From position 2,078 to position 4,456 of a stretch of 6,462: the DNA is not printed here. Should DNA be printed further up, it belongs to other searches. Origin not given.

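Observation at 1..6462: Whole window is one complete circular Microviridae genome (6408-nt unit) with 54-bp terminal redundancy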

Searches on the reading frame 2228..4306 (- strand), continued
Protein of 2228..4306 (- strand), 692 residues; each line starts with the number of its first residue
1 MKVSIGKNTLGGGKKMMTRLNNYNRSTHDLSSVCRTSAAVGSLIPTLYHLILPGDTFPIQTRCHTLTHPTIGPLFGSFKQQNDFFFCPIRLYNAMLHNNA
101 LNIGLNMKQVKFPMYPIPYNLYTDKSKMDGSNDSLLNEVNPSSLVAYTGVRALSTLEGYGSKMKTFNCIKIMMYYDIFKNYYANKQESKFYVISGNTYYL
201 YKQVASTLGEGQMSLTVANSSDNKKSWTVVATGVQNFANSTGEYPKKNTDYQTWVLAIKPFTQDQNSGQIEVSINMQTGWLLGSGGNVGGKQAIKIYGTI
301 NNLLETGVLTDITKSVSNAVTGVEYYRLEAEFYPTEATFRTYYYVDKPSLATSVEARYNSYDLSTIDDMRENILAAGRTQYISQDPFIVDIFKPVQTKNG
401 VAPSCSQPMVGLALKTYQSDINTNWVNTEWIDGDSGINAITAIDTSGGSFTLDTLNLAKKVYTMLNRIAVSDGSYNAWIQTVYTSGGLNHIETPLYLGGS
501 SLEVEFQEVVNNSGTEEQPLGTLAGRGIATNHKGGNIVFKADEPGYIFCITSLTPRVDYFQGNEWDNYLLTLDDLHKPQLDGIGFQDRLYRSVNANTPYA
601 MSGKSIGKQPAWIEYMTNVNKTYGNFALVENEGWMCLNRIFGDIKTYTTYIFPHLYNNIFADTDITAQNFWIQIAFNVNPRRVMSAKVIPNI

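Call 26: find_related_loci(query=A1, collection=genome_contigs, flank=10000)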
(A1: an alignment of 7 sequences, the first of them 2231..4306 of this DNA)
Query A1 (692 aa) in genome_contigs; peptide patterns used: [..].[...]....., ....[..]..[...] (x = any residue, [..] = any of these).
90 stretches matched a pattern; 8 encode a relative of the query (tblastn E <= 1e-3); 8 distinct loci.
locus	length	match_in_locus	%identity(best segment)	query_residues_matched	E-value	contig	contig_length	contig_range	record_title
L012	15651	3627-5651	55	1-692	0e+0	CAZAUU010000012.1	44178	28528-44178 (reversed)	MAG TPA_asm: uncultured Phocaeicola sp. isolate SRP141132_co2_104 genome assembly, contig: NODE_341_length_44178_cov_30.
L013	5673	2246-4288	38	1-692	8e-133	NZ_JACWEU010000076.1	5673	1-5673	Acinetobacter lwoffii strain SU1904 scaffold_75, whole genome shotgun sequence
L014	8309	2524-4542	32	1-692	4e-105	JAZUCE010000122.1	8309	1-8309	MAG: Faecalimonas sp. isolate T1900045314_YK20190003.MAGScoT_cleanbin_000053 SGB_6275_k141_775634, whole genome shotgun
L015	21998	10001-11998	33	1-692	8e-104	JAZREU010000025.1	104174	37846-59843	MAG: Paludibacteraceae bacterium isolate T1900045498_YK20190192.MAGScoT_cleanbin_000020 SGB_7463_k141_3092566, whole gen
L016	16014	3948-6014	48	4-692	7e-89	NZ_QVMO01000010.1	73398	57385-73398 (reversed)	Dysgonomonas sp. 521 scaffold10_size73398, whole genome shotgun sequence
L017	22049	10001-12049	45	3-692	1e-84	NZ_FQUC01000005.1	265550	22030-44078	Dysgonomonas macrotermitis strain DSM 27370, whole genome shotgun sequence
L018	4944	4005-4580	47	1-195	5e-48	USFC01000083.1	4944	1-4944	uncultured Clostridium sp. isolate UMGS1663 genome assembly, contig: NODE_7625_length_4944_cov_4.644713, whole genome sh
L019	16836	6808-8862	36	1-692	3e-119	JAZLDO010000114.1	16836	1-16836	MAG: Candidatus Aphodosoma sp. isolate T1900045032_TC20190025.MAGScoT_cleanbin_000031 SGB_4453_k141_1729506, whole genom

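Call 29: search_protein_families(library=pfam, max_evalue=0.00001, proteins=[L012:178-2922:-, L012:9317-9967:-, L012:10272-11873:+, L012:12114-14246:-, L017:5268-7475:-, L017:7829-8497:-, L017:14870-16159:-, L017:16200-18770:-, L017:18996-21980:-])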
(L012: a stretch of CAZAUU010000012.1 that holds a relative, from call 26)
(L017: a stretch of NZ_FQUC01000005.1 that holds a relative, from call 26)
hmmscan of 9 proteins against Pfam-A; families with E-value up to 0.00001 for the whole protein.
L012:178-2922:- (915 aa): 0 families

L012:9317-9967:- (217 aa): 2 families
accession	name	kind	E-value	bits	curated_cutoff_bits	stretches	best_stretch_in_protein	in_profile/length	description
PF14681.12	UPRTase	-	5.4e-40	137.5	27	1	11-214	5-205/206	Uracil phosphoribosyltransferase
PF00156.33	Pribosyltran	-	7.4e-11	42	26.3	1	56-175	31-133/158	Phosphoribosyl transferase domain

L012:10272-11873:+ (534 aa): 1 family
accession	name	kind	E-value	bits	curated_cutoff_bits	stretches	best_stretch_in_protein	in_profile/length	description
PF01293.25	PEPCK_ATP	-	8.6e-204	678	26.5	1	16-484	2-463/465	Phosphoenolpyruvate carboxykinase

L012:12114-14246:- (711 aa): 2 families
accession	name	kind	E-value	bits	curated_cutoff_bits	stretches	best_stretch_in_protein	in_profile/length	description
PF02446.23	Glyco_hydro_77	-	3e-34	119.2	25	2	242-374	1-128/465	4-alpha-glucanotransferase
PF00686.25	CBM_20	-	2.9e-11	43.4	23.3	1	140-213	14-88/97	Starch binding domain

L017:5268-7475:- (736 aa): 3 families
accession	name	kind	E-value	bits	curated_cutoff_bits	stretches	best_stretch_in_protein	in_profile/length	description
PF00593.30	TonB_dep_Rec_b-barrel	-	1.8e-25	91.2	27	1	260-692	38-435/436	TonB dependent receptor-like, beta-barrel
PF07715.20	Plug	-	2.1e-16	60.8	23.9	1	44-151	4-106/107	TonB-dependent Receptor Plug Domain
PF14905.12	OMP_b-brl_3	-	1.1e-10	41.6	27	1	449-700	148-380/408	Outer membrane protein beta-barrel family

L017:7829-8497:- (223 aa): 2 families
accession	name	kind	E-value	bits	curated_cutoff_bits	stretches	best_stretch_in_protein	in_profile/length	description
PF02777.23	Sod_Fe_C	-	9.4e-41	138.4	20.9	1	121-222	1-102/102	Iron/manganese superoxide dismutases, C-terminal domain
PF00081.27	Sod_Fe_N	-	2.4e-28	98.9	27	1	34-113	1-81/82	Iron/manganese superoxide dismutases, alpha-hairpin domain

L017:14870-16159:- (430 aa): 2 families
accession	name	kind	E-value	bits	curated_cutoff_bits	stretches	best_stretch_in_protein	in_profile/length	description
PF13428.12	TPR_14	-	1.2e-09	38.3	23.5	0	270-297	7-34/44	Tetratricopeptide repeat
PF20308.4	TPR-S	-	5e-07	30.7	27.6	0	249-322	8-66/102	Tetratricopeptide Repeats-Sensor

L017:16200-18770:- (857 aa): 2 families
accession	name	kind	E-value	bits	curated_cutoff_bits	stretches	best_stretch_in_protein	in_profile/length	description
PF00521.26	DNA_topoisoIV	-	8.1e-169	562.5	31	1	32-470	1-431/432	DNA gyrase/topoisomerase IV, subunit A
PF03989.18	DNA_gyraseA_C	-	1.6e-62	207.1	27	6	662-707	2-45/48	DNA gyrase C-terminal domain, beta-propeller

L017:18996-21980:- (995 aa): 5 families
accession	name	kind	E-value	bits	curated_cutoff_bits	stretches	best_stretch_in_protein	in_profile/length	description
PF07517.20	SecA_DEAD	-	4.9e-101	338.3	24.6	1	3-478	61-290/290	SecA DEAD-like domain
PF21090.3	P-loop_SecA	-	6.8e-77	258.2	27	2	494-594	2-102/205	SecA P-loop domain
PF07516.18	SecA_SW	-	7e-58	196.4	26.7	1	665-914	2-199/200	SecA Wing and Scaffold domain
PF01043.26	SecA_PP_bind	-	4.3e-30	105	23.5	1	294-434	3-110/110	SecA preprotein cross-linking domain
PF02810.21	SEC-C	-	5e-09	36.3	20.4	1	974-992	1-19/19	SEC-C motif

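Call 67: find_encoding_contigs(protein=P0006, flank=10000, max_places=4)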
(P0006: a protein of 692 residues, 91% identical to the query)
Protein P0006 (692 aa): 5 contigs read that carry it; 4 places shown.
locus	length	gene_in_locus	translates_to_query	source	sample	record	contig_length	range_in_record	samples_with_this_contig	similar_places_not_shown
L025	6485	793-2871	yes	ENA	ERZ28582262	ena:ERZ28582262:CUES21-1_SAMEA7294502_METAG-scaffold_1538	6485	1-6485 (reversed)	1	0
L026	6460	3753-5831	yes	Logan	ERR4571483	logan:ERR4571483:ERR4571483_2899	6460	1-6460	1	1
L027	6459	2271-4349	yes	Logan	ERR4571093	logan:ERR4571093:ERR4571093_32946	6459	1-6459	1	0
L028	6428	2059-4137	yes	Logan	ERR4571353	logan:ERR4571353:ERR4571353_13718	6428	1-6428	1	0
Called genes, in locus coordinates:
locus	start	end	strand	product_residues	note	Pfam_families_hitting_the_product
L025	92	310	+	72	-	-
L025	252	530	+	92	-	-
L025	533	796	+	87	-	-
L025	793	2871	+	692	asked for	PF02305:Phage_F (weak)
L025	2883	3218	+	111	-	-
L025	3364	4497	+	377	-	-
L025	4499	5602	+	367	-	PF23343:REP_ORF2-G2P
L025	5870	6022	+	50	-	-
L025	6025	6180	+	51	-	-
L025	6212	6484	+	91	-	?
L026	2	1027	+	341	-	?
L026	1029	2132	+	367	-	PF23343:REP_ORF2-G2P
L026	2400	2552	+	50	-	-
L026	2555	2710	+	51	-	-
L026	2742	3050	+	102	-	-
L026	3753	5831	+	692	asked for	PF02305:Phage_F (weak)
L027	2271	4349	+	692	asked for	PF02305:Phage_F (weak)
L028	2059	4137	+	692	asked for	PF02305:Phage_F (weak)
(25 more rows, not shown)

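Call 68: find_encoding_contigs(protein=P0005, flank=10000, max_places=3)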
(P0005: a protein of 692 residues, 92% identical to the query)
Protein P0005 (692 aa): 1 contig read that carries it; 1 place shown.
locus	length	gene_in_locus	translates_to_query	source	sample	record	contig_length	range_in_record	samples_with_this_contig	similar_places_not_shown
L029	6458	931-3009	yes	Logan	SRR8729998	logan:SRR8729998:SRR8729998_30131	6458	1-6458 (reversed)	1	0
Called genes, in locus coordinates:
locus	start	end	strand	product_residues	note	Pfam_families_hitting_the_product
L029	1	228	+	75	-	?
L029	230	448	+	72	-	-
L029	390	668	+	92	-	-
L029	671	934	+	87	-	-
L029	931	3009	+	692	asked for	PF02305:Phage_F (weak)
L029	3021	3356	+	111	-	-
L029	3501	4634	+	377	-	-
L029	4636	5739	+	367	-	PF23343:REP_ORF2-G2P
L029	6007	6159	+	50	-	-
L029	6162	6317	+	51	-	-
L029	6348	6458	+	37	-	?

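Call 69: find_encoding_contigs(protein=P0003, flank=10000, max_places=3)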
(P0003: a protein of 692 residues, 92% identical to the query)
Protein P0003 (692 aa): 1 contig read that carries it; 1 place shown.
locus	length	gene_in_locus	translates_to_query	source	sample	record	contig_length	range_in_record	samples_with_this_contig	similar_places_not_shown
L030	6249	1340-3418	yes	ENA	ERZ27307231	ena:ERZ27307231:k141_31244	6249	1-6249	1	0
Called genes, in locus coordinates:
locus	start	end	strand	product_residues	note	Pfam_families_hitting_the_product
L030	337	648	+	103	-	-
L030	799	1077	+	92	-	-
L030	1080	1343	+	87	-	-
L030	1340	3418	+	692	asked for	PF02305:Phage_F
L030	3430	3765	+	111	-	-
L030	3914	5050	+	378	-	-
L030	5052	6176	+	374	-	PF23343:REP_ORF2-G2P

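Call 75: find_related_loci(query=A1, collection=viral_contigs, flank=7000)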
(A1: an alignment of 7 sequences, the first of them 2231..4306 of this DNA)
Query A1 (692 aa) in viral_contigs; peptide patterns used: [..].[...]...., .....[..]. (x = any residue, [..] = any of these).
568 stretches matched a pattern; 381 encode a relative of the query (tblastn E <= 1e-3); the best 80 are kept; 80 distinct loci.
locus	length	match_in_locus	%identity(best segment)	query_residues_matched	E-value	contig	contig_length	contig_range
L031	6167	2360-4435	91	1-692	0e+0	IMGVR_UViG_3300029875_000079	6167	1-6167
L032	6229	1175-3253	88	1-692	0e+0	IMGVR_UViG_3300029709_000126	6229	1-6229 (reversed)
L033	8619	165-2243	86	1-692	0e+0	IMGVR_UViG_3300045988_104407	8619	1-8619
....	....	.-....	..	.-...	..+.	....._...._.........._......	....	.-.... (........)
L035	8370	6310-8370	86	1-686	0e+0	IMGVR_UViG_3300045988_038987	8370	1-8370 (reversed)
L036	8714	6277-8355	86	1-692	0e+0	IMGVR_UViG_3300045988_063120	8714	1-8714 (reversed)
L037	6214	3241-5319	85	1-692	0e+0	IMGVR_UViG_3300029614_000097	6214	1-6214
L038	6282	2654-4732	83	1-692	0e+0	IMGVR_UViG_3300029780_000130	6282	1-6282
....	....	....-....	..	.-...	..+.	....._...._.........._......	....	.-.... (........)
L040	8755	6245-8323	83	1-692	0e+0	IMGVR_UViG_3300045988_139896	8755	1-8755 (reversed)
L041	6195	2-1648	86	145-692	0e+0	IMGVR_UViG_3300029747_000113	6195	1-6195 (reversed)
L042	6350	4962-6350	90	1-463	0e+0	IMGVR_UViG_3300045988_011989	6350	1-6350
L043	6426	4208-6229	63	1-692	0e+0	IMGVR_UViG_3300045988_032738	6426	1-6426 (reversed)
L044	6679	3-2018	62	3-692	0e+0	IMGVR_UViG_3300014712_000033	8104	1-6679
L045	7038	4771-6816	63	1-692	0e+0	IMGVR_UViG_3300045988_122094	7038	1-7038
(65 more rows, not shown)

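Call 91: search_solved_structures(query=A1, max_evalue=0.01)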
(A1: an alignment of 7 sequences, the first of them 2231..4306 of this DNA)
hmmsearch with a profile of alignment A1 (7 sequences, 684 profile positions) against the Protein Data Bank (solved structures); distinct sequences matched with E-value up to 0.01: 1.
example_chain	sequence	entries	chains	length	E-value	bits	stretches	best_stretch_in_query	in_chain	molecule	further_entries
8des_A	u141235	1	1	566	4e-13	51.8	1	438-596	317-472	Major capsid protein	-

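Call 100: search_protein_families(library=ncbifam, max_evalue=0.01, proteins=[window:2231-4306:-])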
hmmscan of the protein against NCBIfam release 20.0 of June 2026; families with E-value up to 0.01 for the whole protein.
window:2231-4306:- (692 aa): 0 families
